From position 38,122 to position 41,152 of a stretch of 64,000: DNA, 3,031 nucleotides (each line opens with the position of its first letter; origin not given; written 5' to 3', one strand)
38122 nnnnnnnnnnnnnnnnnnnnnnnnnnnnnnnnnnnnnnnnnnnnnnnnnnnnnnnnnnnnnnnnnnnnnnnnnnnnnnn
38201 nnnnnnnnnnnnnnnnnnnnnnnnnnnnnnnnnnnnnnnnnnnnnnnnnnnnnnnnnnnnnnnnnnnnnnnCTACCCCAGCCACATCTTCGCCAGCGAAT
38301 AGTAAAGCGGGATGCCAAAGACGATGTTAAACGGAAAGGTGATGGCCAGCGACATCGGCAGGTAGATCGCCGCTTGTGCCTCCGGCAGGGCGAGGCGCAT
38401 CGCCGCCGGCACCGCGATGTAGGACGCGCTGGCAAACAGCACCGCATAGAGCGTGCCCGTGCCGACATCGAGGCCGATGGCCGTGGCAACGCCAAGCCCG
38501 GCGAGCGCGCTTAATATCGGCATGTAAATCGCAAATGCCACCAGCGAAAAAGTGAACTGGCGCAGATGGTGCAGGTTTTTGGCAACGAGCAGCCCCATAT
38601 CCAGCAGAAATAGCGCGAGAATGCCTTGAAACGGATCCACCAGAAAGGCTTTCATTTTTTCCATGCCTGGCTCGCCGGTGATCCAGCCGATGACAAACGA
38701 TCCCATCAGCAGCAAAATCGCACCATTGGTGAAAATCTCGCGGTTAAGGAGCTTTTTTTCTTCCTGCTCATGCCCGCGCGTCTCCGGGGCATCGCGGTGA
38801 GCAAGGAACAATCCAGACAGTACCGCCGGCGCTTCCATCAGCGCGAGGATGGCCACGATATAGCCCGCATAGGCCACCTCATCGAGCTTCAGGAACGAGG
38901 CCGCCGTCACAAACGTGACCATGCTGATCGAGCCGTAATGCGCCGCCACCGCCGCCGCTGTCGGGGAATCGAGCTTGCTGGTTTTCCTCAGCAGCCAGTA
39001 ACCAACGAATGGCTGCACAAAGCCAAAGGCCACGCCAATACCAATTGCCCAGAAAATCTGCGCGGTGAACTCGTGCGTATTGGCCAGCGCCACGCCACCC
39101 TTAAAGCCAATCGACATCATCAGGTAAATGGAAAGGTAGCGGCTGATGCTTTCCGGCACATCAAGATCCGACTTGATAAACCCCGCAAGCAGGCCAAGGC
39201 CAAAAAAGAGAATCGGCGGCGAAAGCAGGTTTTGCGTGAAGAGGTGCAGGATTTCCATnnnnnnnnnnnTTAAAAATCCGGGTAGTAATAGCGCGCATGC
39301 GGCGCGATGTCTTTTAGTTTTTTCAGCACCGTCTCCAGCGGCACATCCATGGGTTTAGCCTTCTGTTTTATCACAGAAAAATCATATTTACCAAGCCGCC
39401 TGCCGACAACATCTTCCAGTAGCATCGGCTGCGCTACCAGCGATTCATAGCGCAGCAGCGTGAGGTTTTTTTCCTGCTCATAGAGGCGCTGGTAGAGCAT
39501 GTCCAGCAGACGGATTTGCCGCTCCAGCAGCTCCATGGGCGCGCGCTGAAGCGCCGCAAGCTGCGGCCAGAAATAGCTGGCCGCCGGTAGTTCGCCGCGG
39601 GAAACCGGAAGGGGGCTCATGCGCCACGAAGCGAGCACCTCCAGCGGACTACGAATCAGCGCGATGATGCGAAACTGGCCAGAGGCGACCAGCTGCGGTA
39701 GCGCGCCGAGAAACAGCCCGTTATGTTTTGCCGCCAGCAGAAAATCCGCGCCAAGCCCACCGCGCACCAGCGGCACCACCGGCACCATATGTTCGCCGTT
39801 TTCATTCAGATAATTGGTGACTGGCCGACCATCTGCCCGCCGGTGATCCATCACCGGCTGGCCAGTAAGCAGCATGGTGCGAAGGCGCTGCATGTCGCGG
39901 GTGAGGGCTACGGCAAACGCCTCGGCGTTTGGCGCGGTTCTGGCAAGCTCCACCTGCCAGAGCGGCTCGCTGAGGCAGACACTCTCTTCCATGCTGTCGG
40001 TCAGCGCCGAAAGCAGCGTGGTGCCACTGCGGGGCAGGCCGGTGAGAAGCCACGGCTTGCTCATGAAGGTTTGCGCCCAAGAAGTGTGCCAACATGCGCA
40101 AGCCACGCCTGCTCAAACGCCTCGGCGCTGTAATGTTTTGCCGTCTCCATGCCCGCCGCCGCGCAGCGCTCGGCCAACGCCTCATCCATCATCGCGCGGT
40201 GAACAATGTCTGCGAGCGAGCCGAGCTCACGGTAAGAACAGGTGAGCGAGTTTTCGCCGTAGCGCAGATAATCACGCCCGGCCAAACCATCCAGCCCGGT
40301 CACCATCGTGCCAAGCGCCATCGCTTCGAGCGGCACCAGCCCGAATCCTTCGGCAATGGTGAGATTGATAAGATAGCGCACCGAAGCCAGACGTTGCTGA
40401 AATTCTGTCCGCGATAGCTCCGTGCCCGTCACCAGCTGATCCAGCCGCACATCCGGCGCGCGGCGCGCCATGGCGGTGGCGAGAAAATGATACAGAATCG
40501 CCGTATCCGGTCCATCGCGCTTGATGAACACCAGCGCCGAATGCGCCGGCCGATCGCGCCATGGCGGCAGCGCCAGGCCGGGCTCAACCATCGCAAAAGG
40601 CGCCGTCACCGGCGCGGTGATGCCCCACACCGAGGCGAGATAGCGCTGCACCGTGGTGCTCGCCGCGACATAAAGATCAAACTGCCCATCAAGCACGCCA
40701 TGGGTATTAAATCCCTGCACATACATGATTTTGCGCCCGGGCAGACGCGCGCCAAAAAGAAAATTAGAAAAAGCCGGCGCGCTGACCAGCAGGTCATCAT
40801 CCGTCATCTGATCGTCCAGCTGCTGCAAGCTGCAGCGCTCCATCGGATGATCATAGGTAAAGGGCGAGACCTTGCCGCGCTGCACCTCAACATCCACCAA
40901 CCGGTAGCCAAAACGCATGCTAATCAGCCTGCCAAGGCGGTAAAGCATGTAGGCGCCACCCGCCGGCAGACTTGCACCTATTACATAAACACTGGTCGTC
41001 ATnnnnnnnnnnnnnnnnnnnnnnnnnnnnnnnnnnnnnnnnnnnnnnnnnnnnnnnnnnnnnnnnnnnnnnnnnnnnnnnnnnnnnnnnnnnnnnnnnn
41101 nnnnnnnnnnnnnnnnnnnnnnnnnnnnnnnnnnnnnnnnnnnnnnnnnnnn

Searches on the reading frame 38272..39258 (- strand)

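Call 39: search_protein_families(library=pfam, proteins=[window:38272-39258:-])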
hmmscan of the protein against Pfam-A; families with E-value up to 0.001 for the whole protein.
window:38272-39258:- (328 aa): 2 families
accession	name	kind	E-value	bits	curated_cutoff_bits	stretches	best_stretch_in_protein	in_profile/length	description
PF05982.17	Sbt_1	-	6.1e-111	371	27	1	14-323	1-307/308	Na+-dependent bicarbonate transporter superfamily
PF05145.17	AbrB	-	5.2e-05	22.8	29.2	1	24-195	11-171/314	Transition state regulatory protein AbrB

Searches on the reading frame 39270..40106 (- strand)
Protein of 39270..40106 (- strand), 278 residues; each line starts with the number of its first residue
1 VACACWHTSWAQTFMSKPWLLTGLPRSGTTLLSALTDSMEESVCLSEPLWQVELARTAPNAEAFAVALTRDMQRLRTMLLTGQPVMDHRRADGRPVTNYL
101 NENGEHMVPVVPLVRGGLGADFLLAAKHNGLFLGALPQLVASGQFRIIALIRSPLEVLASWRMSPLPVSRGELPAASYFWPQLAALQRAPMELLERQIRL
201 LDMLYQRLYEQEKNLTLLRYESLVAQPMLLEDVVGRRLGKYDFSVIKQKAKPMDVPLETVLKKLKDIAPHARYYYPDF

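Call 39: search_protein_families(library=pfam, proteins=[window:39270-40106:-])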
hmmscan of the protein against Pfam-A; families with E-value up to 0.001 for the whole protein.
window:39270-40106:- (278 aa): 2 families
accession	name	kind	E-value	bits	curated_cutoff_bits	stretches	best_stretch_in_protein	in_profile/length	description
PF13469.12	Sulfotransfer_3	-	2.5e-06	28.3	27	1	20-228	3-200/216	Sulfotransferase family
PF00685.33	Sulfotransfer_1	-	1.4e-05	25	22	1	19-228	4-169/255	Sulfotransferase domain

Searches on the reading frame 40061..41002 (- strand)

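Call 39: search_protein_families(library=pfam, proteins=[window:40061-41002:-])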
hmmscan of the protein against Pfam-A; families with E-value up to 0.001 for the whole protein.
window:40061-41002:- (313 aa): 2 families
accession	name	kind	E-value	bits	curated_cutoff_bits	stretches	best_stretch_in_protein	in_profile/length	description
PF00534.26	Glycos_transf_1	-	2.5e-06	27.6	26.4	1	215-284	100-169/172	Glycosyl transferases group 1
PF13692.12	Glyco_trans_1_4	-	1.4e-05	25.8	27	1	199-271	68-140/142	Glycosyl transferases group 1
